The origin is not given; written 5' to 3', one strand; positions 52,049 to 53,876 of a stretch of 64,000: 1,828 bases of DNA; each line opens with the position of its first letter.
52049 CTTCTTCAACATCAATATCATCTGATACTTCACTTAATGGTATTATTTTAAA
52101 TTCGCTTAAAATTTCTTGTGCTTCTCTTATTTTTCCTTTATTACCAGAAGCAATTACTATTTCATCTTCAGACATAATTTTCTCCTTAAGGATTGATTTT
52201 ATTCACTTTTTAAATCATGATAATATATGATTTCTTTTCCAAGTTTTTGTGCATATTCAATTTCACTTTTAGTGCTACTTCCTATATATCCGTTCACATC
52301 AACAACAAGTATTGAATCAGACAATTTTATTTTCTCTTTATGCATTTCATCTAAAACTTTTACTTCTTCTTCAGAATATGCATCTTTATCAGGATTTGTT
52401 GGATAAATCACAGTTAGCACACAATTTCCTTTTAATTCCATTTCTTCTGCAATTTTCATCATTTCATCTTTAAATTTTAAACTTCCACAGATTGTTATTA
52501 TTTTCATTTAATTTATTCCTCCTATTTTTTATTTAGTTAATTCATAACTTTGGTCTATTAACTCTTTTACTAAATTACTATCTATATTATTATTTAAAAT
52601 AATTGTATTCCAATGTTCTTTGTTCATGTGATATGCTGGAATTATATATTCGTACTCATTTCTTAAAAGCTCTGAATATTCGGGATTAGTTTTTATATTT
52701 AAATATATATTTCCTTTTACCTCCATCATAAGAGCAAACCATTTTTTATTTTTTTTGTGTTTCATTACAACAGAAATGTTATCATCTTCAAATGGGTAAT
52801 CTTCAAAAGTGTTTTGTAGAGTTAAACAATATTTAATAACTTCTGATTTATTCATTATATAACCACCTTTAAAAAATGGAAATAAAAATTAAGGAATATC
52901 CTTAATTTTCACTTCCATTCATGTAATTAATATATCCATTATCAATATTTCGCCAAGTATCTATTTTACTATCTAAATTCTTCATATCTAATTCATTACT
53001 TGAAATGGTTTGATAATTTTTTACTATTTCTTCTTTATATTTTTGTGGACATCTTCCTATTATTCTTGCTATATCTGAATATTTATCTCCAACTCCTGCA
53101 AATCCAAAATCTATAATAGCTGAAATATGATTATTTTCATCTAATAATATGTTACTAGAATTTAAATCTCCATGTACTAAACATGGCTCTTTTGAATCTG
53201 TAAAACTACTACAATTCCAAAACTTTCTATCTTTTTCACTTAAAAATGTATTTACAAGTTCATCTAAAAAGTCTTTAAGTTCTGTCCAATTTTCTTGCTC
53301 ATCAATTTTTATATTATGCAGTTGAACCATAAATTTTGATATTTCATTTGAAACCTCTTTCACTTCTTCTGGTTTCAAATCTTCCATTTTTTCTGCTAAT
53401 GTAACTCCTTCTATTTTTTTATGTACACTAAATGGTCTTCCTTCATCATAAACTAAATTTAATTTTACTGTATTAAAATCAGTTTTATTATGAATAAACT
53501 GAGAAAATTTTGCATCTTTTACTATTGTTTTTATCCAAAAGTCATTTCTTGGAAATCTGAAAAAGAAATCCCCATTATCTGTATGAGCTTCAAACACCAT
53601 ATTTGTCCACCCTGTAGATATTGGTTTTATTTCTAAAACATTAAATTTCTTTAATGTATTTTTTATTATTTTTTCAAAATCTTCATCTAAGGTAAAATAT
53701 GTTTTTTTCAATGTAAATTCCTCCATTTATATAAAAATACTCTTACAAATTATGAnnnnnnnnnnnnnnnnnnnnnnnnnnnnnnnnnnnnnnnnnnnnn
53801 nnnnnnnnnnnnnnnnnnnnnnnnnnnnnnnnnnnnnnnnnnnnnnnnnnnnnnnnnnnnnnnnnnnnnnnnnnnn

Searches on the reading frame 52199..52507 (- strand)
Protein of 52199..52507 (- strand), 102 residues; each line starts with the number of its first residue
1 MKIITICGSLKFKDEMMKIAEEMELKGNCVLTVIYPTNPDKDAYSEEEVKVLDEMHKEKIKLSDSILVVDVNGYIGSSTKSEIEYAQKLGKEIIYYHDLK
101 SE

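Call 6: search_protein_families(library=pfam, proteins=[window:52199-52507:-], max_evalue=0.01)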
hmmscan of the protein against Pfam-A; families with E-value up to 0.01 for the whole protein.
window:52199-52507:- (102 aa): 0 families

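Call 10: search_protein_families(library=ncbifam, proteins=[window:52199-52507:-], max_evalue=0.01)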
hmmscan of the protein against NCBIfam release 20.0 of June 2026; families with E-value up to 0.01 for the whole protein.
window:52199-52507:- (102 aa): 0 families

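Call 11: search_protein_families(library=padloc, proteins=[window:52199-52507:-], max_evalue=0.01)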
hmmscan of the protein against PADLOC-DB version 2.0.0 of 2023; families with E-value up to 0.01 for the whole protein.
window:52199-52507:- (102 aa): 0 families

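Call 13: search_solved_structures(query=window:52199-52507:-, max_evalue=1)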
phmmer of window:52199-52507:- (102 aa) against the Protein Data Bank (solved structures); distinct sequences matched with E-value up to 1: 10.
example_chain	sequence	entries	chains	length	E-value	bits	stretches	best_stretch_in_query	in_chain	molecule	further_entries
5ycg_A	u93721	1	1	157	0.23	15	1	10-63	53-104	Ancestral myoglobin aMbWp of Pakicetus relative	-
7ddt_A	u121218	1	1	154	0.3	14.6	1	10-63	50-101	Ancestral myoglobin aMbSe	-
6i3m_C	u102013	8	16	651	0.37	14.3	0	31-94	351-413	Translation initiation factor eIF-2B subunit delta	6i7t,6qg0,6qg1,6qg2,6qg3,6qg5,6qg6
4my5_A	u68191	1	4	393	0.55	13.8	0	26-85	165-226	Putative amino acid aminotransferase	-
1lhs_A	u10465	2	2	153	0.57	13.7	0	15-63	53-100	MYOGLOBIN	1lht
6yir_A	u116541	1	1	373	0.58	13.7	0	63-99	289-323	Oligosaccharides import ATP-binding protein MsmX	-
7xcf_A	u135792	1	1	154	0.62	13.6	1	15-63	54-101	Myoglobin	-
4c6s_A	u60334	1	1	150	0.69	13.5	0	14-71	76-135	PROBABLE WRKY TRANSCRIPTION FACTOR 52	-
4c6t_A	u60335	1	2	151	0.7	13.4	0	14-71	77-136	PROBABLE WRKY TRANSCRIPTION FACTOR 52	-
7ddr_A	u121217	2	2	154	0.92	13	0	10-63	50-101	Ancestral myoglobin aMbSp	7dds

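Call 40: find_homologous_proteins(query=window:52199-52507:-, max_evalue=0.001)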
Query window:52199-52507:- (102 aa): 2143 proteins with E <= 0.001 among 2148 candidates; the best 120 are listed.
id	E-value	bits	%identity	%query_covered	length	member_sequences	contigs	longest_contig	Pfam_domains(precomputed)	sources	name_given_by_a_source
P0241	2.7e-58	212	100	100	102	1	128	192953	-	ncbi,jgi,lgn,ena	-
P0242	5.0e-58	211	98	100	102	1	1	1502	-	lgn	-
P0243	2.1e-57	209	99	100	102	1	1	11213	-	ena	-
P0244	6.7e-57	207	98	100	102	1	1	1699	-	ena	-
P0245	7.2e-51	188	87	97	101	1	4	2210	-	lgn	-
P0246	6.1e-47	175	82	97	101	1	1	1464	-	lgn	-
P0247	7.6e-47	175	85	97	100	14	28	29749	-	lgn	-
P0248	1.9e-46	174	81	97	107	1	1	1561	-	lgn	-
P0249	7.4e-46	172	80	97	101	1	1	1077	-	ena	-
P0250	9.7e-46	172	81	100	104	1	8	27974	-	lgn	-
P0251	1.2e-45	171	82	97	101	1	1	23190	-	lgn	-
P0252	1.5e-45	171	79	97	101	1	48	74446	-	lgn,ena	-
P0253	3.1e-45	170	78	97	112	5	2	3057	-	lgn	-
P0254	3.2e-45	170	80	97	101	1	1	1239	-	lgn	-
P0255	3.9e-45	170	79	97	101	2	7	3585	-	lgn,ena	-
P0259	1.0e-44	168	80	97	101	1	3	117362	-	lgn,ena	-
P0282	4.8e-43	163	74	97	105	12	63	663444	-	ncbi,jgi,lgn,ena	-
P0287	7.9e-43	162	77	97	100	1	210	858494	-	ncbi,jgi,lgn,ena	-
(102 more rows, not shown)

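Call 41: find_encoding_contigs(protein=P0287, flank=10000, max_places=2)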
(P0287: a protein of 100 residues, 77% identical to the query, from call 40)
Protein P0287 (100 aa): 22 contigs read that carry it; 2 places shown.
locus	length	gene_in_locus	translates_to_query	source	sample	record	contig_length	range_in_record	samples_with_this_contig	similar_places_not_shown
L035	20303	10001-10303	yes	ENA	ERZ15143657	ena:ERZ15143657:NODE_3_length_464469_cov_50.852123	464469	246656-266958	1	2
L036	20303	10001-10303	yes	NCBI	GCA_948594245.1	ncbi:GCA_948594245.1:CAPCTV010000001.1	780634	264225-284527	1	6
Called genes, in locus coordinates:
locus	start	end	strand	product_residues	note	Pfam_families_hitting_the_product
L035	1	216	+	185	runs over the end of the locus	PF01155:HypA (faint), PF17032:Zn_ribbon_15 (faint), PF13240:Zn_Ribbon_1 (faint), PF13248:Zn_ribbon_3 (faint), PF12773:DZR (weak), PF18912:DZR_2 (faint), PF09297:Zn_ribbon_NUD (faint), PF12773:DZR, +1 more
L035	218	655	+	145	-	PF02580:Tyr_Deacylase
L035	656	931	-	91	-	-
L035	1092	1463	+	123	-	-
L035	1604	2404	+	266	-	-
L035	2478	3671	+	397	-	-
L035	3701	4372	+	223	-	PF00072:Response_reg, PF00486:Trans_reg_C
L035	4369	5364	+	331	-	PF02518:HATPase_c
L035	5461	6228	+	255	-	PF00005:ABC_tran, PF13304:AAA_21 (faint)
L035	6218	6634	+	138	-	PF02687:FtsX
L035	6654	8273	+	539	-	-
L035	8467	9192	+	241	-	PF01966:HD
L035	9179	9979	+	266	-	-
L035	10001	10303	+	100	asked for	-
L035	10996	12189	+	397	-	-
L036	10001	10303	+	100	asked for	-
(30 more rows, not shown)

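Call 42: find_encoding_contigs(protein=P0282, flank=10000, max_places=2)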
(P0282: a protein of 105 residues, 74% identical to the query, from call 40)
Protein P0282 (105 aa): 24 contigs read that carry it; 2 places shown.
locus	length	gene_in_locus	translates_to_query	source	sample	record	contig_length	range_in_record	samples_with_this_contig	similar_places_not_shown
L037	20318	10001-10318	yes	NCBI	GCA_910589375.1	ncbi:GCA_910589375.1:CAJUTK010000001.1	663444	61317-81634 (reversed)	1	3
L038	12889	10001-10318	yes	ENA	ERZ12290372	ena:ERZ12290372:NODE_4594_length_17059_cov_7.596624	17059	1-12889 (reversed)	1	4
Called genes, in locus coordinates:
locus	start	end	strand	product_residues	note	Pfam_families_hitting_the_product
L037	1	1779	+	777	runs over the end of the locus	-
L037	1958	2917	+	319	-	PF01699:Na_Ca_ex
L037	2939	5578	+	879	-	PF00690:Cation_ATPase_N, PF00122:E1-E2_ATPase, PF00702:Hydrolase, PF13246:Cation_ATPase, PF00689:Cation_ATPase_C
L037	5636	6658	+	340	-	PF00730:HhH-GPD, PF00633:HHH, PF14815:NUDIX_4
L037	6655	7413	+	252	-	PF03372:Exo_endo_phos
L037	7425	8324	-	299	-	PF09139:Tam41_Mmp37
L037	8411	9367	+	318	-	-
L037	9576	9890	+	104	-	PF03819:MazG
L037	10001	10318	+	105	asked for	-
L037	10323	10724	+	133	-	-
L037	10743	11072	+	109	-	-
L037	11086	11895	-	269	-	PF00459:Inositol_P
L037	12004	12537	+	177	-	PF01928:CYTH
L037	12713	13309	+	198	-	PF13302:Acetyltransf_3, PF00583:Acetyltransf_1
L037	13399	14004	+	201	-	PF13302:Acetyltransf_3 (weak), PF00583:Acetyltransf_1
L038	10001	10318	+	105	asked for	-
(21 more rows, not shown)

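Call 82: find_encoding_contigs(protein=P0259, flank=10000, max_places=1)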
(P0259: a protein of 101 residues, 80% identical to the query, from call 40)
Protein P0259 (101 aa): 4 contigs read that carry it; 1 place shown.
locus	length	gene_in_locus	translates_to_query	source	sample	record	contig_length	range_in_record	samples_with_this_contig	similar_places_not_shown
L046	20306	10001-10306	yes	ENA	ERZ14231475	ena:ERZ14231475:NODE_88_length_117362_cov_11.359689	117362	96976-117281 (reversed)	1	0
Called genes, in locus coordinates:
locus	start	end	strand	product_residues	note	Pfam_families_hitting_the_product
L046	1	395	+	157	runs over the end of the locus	?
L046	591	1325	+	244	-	PF01643:Acyl-ACP_TE, PF13279:4HBT_2 (faint), PF20791:Acyl-ACP_TE_C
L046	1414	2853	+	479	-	PF00224:PK, PF02887:PK_C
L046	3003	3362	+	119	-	PF11007:CotJA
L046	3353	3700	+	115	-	PF12652:CotJB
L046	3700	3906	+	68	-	PF05067:Mn_catalase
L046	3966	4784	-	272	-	PF00561:Abhydrolase_1, PF12146:Hydrolase_4, PF12697:Abhydrolase_6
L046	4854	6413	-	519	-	PF00239:Resolvase, PF07508:Recombinase, PF13408:Zn_ribbon_recom (faint)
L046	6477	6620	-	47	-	-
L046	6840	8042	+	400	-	PF00083:Sugar_tr (weak), PF07690:MFS_1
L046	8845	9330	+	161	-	-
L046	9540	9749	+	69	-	PF05067:Mn_catalase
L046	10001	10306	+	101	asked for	-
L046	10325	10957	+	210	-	-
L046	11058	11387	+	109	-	PF04237:YjbR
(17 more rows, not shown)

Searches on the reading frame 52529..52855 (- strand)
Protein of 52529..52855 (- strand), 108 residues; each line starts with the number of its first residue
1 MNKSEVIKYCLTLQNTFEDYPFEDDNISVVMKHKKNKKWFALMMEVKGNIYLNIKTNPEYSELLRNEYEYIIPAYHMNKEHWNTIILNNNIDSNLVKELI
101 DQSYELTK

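Call 6: search_protein_families(library=pfam, proteins=[window:52529-52855:-], max_evalue=0.01)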
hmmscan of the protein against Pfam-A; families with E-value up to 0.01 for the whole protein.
window:52529-52855:- (108 aa): 1 family
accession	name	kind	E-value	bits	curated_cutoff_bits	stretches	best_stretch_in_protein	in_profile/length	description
PF04237.18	YjbR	-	4.6e-27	94.9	30.1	1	11-106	1-88/88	YjbR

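Call 71: search_protein_families(library=ncbifam, proteins=[window:52529-52855:-], max_evalue=0.001)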
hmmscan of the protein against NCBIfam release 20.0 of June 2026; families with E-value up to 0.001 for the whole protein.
window:52529-52855:- (108 aa): 1 family
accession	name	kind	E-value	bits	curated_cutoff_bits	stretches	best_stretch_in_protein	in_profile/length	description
NF007603.0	PRK10250.1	equivalog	2.6e-15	56.7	183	1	34-106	34-106/122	MmcQ/YjbR family DNA-binding protein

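Call 72: search_protein_families(library=padloc, proteins=[window:52529-52855:-], max_evalue=0.001)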
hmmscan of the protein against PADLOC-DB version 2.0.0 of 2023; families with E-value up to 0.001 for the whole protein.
window:52529-52855:- (108 aa): 0 families

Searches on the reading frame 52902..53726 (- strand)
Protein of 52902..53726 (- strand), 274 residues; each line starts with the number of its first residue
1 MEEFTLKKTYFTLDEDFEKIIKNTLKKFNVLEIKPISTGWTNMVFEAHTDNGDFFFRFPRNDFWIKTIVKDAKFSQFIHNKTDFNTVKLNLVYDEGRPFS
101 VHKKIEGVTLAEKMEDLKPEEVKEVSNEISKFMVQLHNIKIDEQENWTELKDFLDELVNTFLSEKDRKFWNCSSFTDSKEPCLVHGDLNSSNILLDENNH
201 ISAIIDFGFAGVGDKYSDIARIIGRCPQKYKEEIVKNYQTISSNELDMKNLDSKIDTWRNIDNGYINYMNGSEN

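Call 6: search_protein_families(library=pfam, proteins=[window:52902-53726:-], max_evalue=0.01)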
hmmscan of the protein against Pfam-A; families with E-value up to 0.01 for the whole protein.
window:52902-53726:- (274 aa): 9 families
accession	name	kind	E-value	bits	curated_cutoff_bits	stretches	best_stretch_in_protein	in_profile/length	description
PF01636.29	APH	-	1.1e-22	81.4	23.2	1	32-236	1-223/239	Phosphotransferase enzyme family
PF07914.17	DUF1679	-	4e-09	36.3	24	1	180-226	267-317/414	Uncharacterized oxidoreductase dhs-27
PF01633.27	Choline_kinase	-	1.9e-06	27.9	29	1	34-236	2-217/300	Choline/ethanolamine kinase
PF00069.31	Pkinase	-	7.4e-05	22.7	31.7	1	183-218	119-153/263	Protein kinase domain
PF03881.20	Fructosamin_kin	-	0.00017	21.4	22.4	1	176-245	183-248/288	Fructosamine kinase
PF19974.5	TCAD9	-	0.00019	21.2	40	1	183-220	299-335/429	Ternary complex associated domain 9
PF02958.26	EcKL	-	0.0013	18.5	22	1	125-228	163-266/294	Ecdysteroid kinase-like family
PF07714.23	PK_Tyr_Ser-Thr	-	0.0056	16.5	23.1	0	183-213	123-152/258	Protein tyrosine and serine/threonine kinase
PF08860.15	DUF1827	-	0.0088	16.7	23.4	0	80-150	16-89/92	Domain of unknown function (DUF1827)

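Call 71: search_protein_families(library=ncbifam, proteins=[window:52902-53726:-], max_evalue=0.001)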
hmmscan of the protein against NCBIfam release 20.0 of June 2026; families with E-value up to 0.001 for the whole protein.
window:52902-53726:- (274 aa): 27 families (the best 25 are shown)
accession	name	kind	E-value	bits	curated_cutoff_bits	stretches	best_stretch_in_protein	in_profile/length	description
NF033068.1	APH_3p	equivalog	1.2e-13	51.1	205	1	44-238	26-231/255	APH(3') family aminoglycoside O-phosphotransferase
NF041446.1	APH_2pp_Ii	exception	6.1e-10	39.1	625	1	21-239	3-243/297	aminoglycoside O-phosphotransferase APH(2'')-Ii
NF000076.3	APH_2pp_Ie_IVa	exception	9.4e-10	38.3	600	1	11-223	4-234/301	APH(2'')-Ie/IVa family aminoglycoside O-phosphotransferase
NF033692.1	APH_2pp_I_a_f_h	exception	4.7e-09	36.1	475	1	20-226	4-224/290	APH(2'')-Ia/If/Ih family aminoglycoside O-phosphotransferase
NF033059.2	APH_3p_I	exception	7.9e-09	35.3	400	1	179-235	186-240/267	APH(3')-I family aminoglycoside O-phosphotransferase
TIGR02172.1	Fb_sc_TIGR02172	paralog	1.6e-08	34.7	228.2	1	63-230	34-200/226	TIGR02172 family protein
NF000508.1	APH_2pp_Ia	exception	1.2e-07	31.7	600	1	129-236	101-226/277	aminoglycoside O-phosphotransferase APH(2'')-Ia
NF000044.2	APH_2pp_IIIa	exception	1.6e-07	31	625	1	36-235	27-247/306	aminoglycoside O-phosphotransferase APH(2'')-IIIa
NF000498.2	APH_2pp_If_Ih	exception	4.4e-07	29.6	600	1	102-226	87-226/297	APH(2'')-If/Ih family aminoglycoside O-phosphotransferase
TIGR02721.1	ycfN_thiK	equivalog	8e-07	28.5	299.45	1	105-259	70-221/256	thiamine kinase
NF000015.3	APH_2pp_IIa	exception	1.8e-06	27.2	625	1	180-233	185-237/299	aminoglycoside O-phosphotransferase APH(2'')-IIa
NF041256.1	GntI_guanitoxin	equivalog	1e-05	25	357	1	150-251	173-243/282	guanitoxin biosynthesis pre-guanitoxin N-oxide kinase GntI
NF011461.0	PRK14879.1-2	equivalog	1.2e-05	25.2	372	0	183-215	121-151/225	Kae1-associated kinase Bud32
NF051474.1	APH_3p_Ia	exception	1.8e-05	24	625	1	178-251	189-261/271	aminoglycoside O-phosphotransferase APH(3')-Ia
TIGR03724.2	arch_bud32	equivalog_domain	2e-05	24.2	125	0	183-220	106-141/193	KEOPS complex kinase/ATPase Bud32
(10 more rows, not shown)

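Call 72: search_protein_families(library=padloc, proteins=[window:52902-53726:-], max_evalue=0.001)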
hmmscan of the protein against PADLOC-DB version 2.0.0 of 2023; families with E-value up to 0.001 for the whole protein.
window:52902-53726:- (274 aa): 3 families
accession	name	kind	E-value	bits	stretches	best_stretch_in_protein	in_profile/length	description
PDLC04047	PD-T4-6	-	3e-06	24.6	1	175-210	124-158/327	-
PDLC04138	mad6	-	1.2e-05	22.5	1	182-212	173-202/659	mads_6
PDLC04042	PD-T4-6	-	0.00016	19.5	0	182-215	129-161/292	-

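Call 76: search_solved_structures(query=window:52902-53726:-, max_evalue=0.001)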
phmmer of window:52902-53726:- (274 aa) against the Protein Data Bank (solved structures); distinct sequences matched with E-value up to 0.001: 26.
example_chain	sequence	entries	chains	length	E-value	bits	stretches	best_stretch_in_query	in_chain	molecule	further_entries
4dtb_A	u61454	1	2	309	3.4e-11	46.4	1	12-234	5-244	APH(2'')-Id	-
3n4v_A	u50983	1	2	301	8e-11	45.2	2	180-234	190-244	APH(2'')-Id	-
9h2z_A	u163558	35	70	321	8.4e-11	45.1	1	12-231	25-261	APH(2'')-Id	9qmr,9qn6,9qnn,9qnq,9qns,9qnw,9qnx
4n57_A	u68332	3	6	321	8.8e-11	45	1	12-233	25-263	APH(2'')-Id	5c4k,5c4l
4dbx_A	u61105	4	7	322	9.5e-11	44.9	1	12-234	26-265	APH(2"")-ID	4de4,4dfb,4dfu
6cd7_A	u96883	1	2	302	9.8e-11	44.9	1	12-233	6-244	APH(2'')-Id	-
4dt8_A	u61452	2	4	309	9.8e-11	44.9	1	12-232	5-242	APH(2'')-Id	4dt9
3n4t_A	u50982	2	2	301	9.9e-11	44.9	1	12-234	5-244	APH(2'')-Id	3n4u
3sg9_A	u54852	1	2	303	1e-10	44.8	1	12-234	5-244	APH(2'')-Id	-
3sg8_A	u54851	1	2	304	1e-10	44.8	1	12-234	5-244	APH(2'')-Id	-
3sgc_A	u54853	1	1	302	1e-10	44.8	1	12-233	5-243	APH(2'')-Id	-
4dta_A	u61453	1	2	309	1e-10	44.8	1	12-233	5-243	APH(2'')-Id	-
6ch4_A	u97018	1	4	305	6e-10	42.3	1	20-227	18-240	Bifunctional AAC/APH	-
5iqi_A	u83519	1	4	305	1.8e-09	40.8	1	20-227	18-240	Bifunctional AAC/APH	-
4ork_A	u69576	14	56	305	2.4e-09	40.3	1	20-227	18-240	Bifunctional AAC/APH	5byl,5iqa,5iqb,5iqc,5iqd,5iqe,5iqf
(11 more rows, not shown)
